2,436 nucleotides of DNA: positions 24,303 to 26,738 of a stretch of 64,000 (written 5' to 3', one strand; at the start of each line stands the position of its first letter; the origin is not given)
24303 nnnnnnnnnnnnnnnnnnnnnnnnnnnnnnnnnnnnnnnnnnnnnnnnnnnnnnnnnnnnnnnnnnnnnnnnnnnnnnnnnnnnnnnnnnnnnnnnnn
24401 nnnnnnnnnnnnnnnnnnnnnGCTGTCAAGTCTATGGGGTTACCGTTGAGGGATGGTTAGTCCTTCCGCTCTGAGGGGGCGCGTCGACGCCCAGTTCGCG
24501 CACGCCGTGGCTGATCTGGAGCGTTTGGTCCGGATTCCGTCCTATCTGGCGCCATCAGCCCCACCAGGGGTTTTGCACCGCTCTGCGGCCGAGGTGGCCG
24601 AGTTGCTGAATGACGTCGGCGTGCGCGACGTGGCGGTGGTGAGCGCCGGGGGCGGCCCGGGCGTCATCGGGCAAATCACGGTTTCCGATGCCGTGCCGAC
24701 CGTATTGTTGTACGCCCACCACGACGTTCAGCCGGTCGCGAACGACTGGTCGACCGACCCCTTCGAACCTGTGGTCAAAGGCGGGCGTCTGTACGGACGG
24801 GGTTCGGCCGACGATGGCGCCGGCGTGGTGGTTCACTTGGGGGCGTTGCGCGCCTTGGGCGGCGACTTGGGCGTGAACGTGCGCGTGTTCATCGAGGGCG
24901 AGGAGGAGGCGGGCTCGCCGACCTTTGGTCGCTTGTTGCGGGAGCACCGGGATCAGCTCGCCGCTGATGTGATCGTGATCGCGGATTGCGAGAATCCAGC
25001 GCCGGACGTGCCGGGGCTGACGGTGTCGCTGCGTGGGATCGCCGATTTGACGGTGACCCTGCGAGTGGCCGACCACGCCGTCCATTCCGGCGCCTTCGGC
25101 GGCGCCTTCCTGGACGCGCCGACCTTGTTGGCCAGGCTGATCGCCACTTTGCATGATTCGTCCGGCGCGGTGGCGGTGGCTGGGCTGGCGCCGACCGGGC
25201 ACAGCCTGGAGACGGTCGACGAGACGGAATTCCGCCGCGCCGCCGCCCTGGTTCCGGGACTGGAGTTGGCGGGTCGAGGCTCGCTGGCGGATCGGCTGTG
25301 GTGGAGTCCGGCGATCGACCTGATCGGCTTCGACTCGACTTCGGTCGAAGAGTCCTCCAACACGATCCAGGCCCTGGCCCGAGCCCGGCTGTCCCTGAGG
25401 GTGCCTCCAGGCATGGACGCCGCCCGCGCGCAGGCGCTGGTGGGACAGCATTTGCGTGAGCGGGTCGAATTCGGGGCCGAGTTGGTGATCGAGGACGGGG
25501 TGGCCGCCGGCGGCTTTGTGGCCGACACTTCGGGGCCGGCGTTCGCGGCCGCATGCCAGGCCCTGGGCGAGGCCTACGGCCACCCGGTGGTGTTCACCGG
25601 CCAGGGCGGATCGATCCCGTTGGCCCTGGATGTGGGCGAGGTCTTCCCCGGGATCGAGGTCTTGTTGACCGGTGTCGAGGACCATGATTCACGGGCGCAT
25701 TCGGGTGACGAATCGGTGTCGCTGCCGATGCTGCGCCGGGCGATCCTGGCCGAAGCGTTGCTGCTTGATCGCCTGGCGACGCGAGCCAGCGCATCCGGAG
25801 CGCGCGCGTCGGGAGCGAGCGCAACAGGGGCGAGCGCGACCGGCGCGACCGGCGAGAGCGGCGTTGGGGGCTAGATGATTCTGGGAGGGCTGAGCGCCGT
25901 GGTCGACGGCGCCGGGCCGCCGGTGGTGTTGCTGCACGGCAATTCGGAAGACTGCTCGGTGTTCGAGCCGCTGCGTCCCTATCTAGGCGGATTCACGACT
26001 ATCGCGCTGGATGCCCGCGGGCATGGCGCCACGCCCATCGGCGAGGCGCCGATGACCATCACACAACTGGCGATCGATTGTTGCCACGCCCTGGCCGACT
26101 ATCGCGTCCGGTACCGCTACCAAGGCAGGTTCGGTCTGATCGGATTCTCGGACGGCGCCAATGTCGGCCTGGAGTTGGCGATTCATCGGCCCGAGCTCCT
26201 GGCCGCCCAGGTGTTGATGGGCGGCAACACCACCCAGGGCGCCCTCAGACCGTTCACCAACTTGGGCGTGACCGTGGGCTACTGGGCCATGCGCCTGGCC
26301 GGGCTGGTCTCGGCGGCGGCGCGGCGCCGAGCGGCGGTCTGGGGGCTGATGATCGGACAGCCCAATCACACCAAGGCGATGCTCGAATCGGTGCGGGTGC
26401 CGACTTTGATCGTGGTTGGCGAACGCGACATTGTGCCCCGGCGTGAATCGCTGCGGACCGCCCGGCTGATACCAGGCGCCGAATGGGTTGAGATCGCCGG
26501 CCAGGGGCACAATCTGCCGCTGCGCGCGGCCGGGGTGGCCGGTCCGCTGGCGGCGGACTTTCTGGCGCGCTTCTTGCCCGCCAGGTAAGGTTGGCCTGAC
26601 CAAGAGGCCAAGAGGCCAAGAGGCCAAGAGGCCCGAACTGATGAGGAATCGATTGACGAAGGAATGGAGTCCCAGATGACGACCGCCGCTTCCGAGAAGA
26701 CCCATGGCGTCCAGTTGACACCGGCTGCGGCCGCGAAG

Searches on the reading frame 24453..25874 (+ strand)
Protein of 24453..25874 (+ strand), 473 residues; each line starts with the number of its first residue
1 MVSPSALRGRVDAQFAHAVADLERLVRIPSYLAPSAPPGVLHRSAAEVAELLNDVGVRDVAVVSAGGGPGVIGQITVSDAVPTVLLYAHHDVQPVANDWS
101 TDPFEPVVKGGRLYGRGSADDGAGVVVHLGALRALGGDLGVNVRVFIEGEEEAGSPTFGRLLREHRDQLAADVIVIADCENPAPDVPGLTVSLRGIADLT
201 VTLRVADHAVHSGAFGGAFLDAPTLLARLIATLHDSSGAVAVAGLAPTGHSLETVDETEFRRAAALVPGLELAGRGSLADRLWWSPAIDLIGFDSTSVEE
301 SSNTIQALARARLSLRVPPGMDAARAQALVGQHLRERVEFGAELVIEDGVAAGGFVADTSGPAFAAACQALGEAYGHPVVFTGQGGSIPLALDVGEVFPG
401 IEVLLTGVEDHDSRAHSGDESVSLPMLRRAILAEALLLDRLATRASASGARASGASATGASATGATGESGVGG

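Call 16: search_protein_families(library=pfam, proteins=[window:24453-25874:+], max_evalue=0.00001)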
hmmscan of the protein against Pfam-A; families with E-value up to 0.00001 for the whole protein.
window:24453-25874:+ (473 aa): 2 families
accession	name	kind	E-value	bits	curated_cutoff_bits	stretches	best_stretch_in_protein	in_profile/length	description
PF01546.33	Peptidase_M20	-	2.9e-21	76.8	24.6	1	85-435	1-201/206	Peptidase family M20/M25/M40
PF07687.19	M20_dimer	-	3.1e-10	40.4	21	1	192-337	2-102/107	Peptidase dimerisation domain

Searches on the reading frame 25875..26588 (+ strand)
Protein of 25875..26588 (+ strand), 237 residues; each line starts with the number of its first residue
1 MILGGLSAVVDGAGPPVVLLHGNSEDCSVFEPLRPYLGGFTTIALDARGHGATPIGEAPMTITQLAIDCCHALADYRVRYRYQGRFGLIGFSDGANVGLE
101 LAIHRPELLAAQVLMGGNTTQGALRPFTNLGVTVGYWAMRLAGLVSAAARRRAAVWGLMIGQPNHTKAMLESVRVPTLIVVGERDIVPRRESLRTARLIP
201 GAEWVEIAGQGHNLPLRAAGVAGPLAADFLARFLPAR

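Call 16: search_protein_families(library=pfam, proteins=[window:25875-26588:+], max_evalue=0.00001)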
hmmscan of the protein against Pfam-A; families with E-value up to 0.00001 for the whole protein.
window:25875-26588:+ (237 aa): 3 families
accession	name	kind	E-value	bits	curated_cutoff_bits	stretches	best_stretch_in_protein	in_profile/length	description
PF00561.26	Abhydrolase_1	-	2.9e-14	53.8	25.8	1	15-160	1-139/245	alpha/beta hydrolase fold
PF12697.13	Abhydrolase_6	-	1.2e-10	42.9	26.3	1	17-222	1-215/217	Alpha/beta hydrolase family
PF12146.15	Hydrolase_4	-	2.7e-10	40.4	27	1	17-123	7-115/239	Serine aminopeptidase, S33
